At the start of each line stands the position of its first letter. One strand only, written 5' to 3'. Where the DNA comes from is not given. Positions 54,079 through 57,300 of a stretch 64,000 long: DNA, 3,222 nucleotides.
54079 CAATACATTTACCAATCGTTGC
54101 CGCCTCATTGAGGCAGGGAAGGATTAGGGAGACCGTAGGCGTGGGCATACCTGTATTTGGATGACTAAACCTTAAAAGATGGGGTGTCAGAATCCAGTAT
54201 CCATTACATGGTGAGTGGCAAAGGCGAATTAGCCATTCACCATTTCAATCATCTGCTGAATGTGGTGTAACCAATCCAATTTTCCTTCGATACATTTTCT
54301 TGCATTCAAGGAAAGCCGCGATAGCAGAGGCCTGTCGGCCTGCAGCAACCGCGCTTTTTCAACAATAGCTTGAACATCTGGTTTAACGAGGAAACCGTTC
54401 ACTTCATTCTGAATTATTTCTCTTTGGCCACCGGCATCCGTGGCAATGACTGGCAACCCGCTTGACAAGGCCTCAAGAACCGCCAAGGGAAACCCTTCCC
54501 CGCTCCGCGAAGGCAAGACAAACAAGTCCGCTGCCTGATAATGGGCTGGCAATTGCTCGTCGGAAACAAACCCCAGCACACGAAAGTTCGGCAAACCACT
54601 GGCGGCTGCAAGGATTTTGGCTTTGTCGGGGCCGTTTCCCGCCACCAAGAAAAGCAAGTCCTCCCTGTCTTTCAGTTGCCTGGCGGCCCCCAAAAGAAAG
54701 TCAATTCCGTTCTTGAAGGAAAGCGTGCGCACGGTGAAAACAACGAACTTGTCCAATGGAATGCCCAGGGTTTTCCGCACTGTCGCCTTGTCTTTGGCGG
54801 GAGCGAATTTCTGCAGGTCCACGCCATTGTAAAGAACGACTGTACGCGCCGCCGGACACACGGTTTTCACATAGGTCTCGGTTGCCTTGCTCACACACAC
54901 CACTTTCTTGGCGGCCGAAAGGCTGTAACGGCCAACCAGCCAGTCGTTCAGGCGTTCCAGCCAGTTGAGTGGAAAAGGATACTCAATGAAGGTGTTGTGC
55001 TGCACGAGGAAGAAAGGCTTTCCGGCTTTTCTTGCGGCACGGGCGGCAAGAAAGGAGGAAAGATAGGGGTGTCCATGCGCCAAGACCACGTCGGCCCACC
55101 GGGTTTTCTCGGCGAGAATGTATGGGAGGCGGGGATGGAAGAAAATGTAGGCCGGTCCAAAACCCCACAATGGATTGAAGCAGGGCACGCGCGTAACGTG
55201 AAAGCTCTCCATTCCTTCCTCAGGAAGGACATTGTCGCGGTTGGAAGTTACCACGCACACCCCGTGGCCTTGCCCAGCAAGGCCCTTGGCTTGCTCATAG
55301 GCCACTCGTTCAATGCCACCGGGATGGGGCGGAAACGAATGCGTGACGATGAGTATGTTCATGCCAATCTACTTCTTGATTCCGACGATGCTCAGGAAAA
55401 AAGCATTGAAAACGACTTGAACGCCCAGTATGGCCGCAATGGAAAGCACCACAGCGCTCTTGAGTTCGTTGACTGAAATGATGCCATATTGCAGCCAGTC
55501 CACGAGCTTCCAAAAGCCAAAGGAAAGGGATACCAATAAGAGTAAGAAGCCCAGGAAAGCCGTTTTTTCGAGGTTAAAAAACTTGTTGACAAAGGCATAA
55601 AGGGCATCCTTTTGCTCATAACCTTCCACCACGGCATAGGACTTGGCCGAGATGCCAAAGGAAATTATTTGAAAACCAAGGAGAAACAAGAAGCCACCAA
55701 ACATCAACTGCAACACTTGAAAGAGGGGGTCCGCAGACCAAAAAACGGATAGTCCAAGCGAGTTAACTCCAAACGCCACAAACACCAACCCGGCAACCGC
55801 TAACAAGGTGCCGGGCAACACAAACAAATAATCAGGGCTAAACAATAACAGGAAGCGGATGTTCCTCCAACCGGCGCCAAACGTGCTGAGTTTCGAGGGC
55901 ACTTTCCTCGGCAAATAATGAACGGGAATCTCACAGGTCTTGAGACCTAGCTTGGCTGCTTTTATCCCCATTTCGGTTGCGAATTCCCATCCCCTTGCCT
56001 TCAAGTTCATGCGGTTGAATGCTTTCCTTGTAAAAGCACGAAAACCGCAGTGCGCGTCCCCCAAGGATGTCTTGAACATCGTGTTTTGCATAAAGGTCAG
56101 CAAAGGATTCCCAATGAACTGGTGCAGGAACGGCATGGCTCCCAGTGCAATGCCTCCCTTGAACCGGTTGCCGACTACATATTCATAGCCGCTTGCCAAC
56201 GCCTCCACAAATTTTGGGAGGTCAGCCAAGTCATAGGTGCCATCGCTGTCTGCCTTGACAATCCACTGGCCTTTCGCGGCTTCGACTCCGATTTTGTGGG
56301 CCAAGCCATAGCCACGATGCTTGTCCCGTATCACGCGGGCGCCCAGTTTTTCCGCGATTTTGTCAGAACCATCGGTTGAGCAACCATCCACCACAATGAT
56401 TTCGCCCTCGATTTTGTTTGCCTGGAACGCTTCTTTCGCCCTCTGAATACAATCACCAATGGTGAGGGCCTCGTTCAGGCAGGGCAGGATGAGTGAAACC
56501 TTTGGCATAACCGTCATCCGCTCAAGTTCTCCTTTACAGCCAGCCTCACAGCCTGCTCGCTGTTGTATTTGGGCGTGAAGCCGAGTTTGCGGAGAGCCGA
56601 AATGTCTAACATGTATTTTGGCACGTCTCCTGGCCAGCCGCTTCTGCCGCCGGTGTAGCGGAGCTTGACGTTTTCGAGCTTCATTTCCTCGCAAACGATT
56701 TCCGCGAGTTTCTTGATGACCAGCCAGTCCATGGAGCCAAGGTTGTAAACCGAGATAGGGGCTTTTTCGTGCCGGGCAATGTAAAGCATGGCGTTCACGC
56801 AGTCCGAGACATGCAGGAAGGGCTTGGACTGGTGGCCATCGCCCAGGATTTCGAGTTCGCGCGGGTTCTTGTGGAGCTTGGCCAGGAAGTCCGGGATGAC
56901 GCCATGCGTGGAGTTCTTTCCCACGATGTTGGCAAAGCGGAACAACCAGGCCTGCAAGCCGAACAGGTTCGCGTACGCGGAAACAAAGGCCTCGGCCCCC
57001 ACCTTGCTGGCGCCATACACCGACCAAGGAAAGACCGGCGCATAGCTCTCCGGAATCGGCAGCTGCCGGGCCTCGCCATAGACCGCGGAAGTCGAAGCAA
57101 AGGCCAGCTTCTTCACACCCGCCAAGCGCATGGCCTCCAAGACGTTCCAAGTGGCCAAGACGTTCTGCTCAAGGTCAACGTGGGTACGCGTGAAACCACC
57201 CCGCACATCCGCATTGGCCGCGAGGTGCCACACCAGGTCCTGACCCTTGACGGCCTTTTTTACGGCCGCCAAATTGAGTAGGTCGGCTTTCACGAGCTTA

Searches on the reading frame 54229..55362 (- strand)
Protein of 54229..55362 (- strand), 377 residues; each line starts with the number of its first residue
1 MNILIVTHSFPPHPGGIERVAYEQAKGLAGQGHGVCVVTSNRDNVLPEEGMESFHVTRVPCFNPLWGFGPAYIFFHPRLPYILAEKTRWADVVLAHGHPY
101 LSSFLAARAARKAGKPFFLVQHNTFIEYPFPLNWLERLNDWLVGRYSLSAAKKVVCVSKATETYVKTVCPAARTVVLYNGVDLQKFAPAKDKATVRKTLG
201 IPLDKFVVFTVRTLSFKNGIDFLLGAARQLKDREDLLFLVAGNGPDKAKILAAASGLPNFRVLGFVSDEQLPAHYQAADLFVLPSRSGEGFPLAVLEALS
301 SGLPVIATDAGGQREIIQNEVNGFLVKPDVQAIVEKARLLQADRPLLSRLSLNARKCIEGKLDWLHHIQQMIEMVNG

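Call 21: search_protein_families(library=pfam, proteins=[window:54229-55362:-], max_evalue=0.001)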
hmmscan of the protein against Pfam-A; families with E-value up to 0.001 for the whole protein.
window:54229-55362:- (377 aa): 6 families
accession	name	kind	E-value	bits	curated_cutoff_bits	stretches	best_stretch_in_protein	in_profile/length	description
PF00534.26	Glycos_transf_1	-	4.8e-40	137.3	26.4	1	192-356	2-171/172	Glycosyl transferases group 1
PF13692.12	Glyco_trans_1_4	-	9.9e-34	117.1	27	1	207-340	3-139/142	Glycosyl transferases group 1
PF13439.12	Glyco_transf_4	-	1.4e-27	97.3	28.5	1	14-184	1-169/170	Glycosyltransferase Family 4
PF13579.12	Glyco_trans_4_4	-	5.5e-20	72.7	29.7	1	15-180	1-158/158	Glycosyl transferase 4-like domain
PF20706.3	GT4-conflict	-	4.7e-12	46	26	1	238-329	235-332/385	Family 4 Glycosyltransferase in conflict systems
PF13524.12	Glyco_trans_1_2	-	1e-06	29.2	25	1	228-372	7-143/144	Glycosyl transferase-like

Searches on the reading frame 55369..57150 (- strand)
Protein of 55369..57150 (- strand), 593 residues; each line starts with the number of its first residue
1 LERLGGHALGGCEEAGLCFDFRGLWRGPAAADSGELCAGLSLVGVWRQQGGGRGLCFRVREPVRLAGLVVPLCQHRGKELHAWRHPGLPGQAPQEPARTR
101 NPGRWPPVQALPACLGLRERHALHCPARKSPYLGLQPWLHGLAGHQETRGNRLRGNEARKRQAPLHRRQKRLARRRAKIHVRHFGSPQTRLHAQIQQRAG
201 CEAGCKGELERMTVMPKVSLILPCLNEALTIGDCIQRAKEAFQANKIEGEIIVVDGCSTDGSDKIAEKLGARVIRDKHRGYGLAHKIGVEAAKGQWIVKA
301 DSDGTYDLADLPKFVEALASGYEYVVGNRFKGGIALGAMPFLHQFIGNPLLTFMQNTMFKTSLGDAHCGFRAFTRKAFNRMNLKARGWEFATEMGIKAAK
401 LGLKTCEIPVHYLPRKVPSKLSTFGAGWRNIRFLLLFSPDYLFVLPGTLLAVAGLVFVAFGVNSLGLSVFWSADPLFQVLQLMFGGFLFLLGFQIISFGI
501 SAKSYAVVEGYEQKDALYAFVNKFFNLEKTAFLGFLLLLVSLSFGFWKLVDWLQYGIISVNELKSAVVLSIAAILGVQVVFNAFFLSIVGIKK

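Call 21: search_protein_families(library=pfam, proteins=[window:55369-57150:-], max_evalue=0.001)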
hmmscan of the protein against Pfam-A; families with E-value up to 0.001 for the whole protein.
window:55369-57150:- (593 aa): 1 family
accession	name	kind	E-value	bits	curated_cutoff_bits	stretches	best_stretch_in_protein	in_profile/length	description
PF00535.33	Glycos_transf_2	-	6.5e-26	91.7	23.3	1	219-379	1-165/168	Glycosyl transferase family 2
